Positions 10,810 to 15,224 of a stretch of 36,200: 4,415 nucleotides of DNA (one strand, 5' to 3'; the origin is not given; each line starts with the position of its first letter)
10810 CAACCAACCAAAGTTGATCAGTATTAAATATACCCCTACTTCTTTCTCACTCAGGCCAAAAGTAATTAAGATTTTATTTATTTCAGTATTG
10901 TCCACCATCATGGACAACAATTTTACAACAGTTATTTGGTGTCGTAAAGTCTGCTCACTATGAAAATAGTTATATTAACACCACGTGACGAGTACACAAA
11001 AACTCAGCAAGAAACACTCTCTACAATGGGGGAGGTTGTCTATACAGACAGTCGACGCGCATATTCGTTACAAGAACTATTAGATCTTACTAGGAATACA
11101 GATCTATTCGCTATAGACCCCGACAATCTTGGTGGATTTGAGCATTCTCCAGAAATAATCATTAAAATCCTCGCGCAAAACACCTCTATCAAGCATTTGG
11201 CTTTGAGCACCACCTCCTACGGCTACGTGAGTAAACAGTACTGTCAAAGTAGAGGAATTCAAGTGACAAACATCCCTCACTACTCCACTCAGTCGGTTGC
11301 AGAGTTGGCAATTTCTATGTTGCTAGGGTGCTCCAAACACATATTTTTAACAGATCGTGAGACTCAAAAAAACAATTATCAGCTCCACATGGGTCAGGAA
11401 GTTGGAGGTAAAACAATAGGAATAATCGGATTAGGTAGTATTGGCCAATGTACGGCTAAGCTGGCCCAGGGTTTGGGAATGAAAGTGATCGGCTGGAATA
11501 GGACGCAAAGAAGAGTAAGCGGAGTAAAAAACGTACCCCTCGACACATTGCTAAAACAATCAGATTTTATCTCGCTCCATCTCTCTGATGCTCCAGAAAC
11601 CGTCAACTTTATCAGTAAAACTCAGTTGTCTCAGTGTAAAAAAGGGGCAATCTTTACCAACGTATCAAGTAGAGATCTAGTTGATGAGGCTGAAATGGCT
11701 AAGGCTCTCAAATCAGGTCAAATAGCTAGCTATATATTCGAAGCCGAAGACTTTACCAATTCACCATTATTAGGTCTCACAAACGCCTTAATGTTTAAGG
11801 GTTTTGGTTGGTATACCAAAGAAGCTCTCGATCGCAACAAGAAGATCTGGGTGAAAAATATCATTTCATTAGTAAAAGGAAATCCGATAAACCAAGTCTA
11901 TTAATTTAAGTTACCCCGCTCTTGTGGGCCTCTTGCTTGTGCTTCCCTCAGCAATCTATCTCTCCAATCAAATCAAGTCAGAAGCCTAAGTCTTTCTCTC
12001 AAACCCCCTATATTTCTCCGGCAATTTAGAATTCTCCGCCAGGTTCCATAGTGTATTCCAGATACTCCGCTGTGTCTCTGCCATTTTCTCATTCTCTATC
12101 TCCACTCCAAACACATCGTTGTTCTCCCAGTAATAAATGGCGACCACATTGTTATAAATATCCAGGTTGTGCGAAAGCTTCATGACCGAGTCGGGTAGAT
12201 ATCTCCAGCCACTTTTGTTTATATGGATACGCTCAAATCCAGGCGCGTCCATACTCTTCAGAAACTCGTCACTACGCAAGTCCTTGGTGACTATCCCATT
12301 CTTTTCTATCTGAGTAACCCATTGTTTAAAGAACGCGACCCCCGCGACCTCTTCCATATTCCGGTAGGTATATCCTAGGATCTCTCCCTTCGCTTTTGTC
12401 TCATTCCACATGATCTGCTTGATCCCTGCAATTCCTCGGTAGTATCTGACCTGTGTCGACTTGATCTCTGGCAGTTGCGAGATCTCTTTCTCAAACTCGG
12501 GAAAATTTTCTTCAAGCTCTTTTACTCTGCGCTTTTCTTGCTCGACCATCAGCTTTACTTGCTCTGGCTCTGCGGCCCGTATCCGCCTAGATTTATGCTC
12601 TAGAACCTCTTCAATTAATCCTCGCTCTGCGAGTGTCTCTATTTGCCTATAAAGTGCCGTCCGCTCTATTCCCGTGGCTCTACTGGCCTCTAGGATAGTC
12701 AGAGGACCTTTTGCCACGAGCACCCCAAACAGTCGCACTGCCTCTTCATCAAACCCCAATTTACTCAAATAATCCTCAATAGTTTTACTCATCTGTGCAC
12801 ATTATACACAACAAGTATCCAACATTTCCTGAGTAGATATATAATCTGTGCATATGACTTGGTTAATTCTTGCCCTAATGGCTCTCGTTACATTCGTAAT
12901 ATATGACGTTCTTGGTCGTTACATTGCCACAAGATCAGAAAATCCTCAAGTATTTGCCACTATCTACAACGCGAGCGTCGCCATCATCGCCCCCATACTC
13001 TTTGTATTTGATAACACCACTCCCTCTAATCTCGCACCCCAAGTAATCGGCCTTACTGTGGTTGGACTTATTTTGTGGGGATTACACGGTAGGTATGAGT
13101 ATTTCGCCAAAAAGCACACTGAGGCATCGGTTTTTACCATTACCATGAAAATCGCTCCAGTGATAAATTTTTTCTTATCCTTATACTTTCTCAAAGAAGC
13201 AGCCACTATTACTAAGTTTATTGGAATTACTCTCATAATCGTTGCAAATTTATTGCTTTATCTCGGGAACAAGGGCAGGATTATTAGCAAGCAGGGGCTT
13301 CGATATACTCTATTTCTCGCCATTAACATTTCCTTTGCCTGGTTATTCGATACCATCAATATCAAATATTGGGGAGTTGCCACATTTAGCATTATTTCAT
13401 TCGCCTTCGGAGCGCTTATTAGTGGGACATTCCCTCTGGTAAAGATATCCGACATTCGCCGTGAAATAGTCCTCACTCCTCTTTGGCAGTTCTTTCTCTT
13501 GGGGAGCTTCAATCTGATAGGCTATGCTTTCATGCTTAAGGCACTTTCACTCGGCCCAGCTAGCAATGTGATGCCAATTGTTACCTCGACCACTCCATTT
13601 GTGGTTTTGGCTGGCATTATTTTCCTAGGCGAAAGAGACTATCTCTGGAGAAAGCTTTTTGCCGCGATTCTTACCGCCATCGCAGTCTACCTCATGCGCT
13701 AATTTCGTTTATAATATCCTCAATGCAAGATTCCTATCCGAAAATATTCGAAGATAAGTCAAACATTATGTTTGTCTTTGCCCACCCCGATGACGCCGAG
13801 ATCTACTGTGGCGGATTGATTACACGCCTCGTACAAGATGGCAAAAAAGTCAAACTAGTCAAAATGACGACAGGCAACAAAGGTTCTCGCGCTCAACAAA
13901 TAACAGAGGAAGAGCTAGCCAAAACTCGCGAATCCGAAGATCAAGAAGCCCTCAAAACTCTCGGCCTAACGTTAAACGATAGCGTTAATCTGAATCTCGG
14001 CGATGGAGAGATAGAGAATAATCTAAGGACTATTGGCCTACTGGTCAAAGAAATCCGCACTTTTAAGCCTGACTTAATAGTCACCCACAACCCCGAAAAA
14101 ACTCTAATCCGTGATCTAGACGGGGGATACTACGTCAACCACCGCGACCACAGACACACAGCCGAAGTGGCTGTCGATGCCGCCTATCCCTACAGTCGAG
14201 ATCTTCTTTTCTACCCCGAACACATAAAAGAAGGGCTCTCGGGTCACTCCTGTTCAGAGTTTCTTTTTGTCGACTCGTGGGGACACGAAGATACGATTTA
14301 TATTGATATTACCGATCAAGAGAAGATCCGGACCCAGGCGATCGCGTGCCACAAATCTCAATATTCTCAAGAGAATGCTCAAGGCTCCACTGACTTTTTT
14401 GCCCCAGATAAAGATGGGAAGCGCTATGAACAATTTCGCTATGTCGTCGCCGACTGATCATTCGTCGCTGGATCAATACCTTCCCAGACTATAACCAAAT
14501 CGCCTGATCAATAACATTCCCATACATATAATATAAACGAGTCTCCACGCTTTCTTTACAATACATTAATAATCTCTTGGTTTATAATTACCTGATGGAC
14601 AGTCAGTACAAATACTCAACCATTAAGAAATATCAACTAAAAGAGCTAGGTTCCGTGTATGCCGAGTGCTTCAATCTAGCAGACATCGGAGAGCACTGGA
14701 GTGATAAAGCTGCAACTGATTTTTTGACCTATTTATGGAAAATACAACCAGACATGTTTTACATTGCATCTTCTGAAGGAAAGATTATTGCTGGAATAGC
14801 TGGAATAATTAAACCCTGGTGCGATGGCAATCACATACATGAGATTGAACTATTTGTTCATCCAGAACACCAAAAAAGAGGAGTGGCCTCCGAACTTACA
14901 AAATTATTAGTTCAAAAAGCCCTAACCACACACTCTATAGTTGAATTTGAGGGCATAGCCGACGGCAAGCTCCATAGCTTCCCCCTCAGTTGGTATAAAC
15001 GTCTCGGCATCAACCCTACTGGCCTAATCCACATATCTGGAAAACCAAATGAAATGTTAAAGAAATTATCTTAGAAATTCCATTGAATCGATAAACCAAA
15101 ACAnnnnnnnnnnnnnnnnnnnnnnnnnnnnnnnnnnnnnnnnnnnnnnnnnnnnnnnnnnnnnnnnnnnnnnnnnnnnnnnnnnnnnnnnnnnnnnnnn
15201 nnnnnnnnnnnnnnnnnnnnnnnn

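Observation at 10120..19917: Four paralogous TrmB-like regulators in 10 kb, each divergently paired with a different small cargo module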

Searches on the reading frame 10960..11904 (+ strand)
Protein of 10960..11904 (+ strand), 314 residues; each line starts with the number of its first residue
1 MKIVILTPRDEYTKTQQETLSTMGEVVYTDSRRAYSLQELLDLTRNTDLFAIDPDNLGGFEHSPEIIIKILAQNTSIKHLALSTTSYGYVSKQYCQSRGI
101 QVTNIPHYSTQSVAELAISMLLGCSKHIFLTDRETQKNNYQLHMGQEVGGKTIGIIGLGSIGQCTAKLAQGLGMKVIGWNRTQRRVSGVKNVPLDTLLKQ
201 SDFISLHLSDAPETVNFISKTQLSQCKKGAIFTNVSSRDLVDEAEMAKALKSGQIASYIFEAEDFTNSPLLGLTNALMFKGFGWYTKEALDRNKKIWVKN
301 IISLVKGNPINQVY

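Call 4: search_protein_families(library=pfam, proteins=[window:10960-11904:+], max_evalue=0.01)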
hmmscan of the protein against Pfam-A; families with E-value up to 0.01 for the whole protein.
window:10960-11904:+ (314 aa): 3 families
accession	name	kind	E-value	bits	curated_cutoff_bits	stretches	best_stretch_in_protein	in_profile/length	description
PF02826.25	2-Hacid_dh_C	-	1e-39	136.2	25.1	1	118-278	1-173/178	D-isomer specific 2-hydroxyacid dehydrogenase, NAD binding domain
PF00389.36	2-Hacid_dh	-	1.1e-12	48.3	24.6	1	25-312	21-132/134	D-isomer specific 2-hydroxyacid dehydrogenase, catalytic domain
PF03446.21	NAD_binding_2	-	3.4e-07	30.8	21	1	152-255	1-112/161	NAD binding domain of 6-phosphogluconate dehydrogenase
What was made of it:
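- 10960..11904 (+): Cargo of R1: D-isomer-specific 2-hydroxyacid dehydrogenase-like protein, 314 aa. PF02826 E = 1e-39 and PF00389 (call 4).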

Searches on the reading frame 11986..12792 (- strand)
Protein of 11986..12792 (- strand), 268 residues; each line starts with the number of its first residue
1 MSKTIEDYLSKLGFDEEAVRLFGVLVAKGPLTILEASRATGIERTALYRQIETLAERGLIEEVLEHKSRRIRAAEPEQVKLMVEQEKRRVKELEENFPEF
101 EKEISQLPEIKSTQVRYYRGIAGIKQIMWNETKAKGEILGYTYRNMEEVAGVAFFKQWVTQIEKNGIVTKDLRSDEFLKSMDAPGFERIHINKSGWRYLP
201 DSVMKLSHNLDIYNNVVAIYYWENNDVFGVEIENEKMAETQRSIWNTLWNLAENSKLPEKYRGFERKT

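Call 3: search_protein_families(library=pfam, proteins=[window:11986-12792:-], max_evalue=0.1)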
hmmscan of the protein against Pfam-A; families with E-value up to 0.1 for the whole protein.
window:11986-12792:- (268 aa): 10 families
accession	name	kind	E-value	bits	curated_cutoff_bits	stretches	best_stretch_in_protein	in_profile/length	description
PF01978.25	TrmB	-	1.2e-09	38.3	25.6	1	9-77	1-68/68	Sugar-specific transcriptional regulator TrmB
PF12840.13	HTH_20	-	4.2e-06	27.1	27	1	19-63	7-51/51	Helix-turn-helix domain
PF09339.16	HTH_IclR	-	0.00028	21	22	1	28-62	16-50/52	IclR helix-turn-helix domain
PF12802.13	MarR_2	-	0.00073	20.1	27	1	18-67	7-57/61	MarR family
PF25212.1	HVO_A0114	-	0.0052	17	27.6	1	16-68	22-74/84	HVO_A0114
PF13412.12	HTH_24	-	0.0056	16.7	21.9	1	25-61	12-48/48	Winged helix-turn-helix DNA-binding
PF25213.1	HVO_A0261_N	-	0.0076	16.6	35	1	24-63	19-57/86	HVO_A0261 N-terminal domain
PF13551.12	HTH_29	-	0.011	16.2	28.1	1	25-77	7-61/64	Winged helix-turn helix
PF09687.15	PRESAN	-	0.017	16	23.7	0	231-262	32-63/125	Plasmodium RESA N-terminal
PF01022.26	HTH_5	-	0.038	14.3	22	0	25-61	10-46/47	Bacterial regulatory protein, arsR family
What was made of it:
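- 11986..12792 (-): R2: TrmB-family regulator, 268 aa (OG-R2). PF01978 E = 1.2e-9 (call 3).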

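Call 8: search_protein_families(library=ncbifam, proteins=[window:11986-12792:-], max_evalue=0.01)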
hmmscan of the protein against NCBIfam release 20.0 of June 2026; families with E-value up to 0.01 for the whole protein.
window:11986-12792:- (268 aa): 3 families
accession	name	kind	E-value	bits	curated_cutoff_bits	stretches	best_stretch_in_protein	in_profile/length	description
NF040851.1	tran_reg_TrmB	equivalog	1e-05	24.9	600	1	2-107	4-102/338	HTH-type sugar-sensing transcriptional regulator TrmB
NF047392.1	TransRegTrmBHalo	equivalog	5.3e-05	22.4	500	1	3-120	7-126/349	HTH-type sugar sensing transcriptional regulator TrmB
TIGR01884.1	cas_HTH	subfamily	0.0077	15.6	60.2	0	13-73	139-198/202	CRISPR-associated CARF protein Csa3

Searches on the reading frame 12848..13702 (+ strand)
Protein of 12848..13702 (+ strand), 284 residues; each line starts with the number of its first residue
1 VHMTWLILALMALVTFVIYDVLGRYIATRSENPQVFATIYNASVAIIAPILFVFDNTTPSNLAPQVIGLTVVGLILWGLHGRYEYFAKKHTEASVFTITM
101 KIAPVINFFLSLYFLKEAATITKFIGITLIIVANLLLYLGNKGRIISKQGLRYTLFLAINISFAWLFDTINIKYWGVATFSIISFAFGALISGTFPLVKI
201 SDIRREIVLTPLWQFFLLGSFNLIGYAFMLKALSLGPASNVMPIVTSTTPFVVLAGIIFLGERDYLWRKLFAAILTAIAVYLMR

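Call 4: search_protein_families(library=pfam, proteins=[window:12848-13702:+], max_evalue=0.01)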
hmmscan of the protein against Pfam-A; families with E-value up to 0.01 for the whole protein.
window:12848-13702:+ (284 aa): 1 family
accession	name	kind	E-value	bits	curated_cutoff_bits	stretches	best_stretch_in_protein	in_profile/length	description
PF00892.27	EamA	-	2e-19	70.6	28.2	2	154-283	7-133/135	EamA-like transporter family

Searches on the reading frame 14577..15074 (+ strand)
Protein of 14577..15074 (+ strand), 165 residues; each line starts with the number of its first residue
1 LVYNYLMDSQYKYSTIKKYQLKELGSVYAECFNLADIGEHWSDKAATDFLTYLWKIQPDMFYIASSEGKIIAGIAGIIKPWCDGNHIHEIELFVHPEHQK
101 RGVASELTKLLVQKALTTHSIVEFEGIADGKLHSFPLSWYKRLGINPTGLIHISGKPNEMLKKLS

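Call 4: search_protein_families(library=pfam, proteins=[window:14577-15074:+], max_evalue=0.01)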
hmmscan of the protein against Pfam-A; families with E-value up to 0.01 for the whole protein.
window:14577-15074:+ (165 aa): 5 families
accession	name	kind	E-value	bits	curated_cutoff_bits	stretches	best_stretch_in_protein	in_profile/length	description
PF00583.31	Acetyltransf_1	-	2.1e-12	47.8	20.7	1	33-118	13-91/116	Acetyltransferase (GNAT) family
PF13508.13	Acetyltransf_7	-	9.4e-09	36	27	1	60-144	4-81/84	Acetyltransferase (GNAT) domain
PF13673.13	Acetyltransf_10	-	1.6e-05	25.3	23.6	1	57-118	28-83/128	Acetyltransferase (GNAT) domain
PF13302.13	Acetyltransf_3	-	0.00055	21.1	25.4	1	38-124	29-117/138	Acetyltransferase (GNAT) domain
PF12746.13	GNAT_acetyltran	-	0.0038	17.3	26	1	40-120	138-214/243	GNAT acetyltransferase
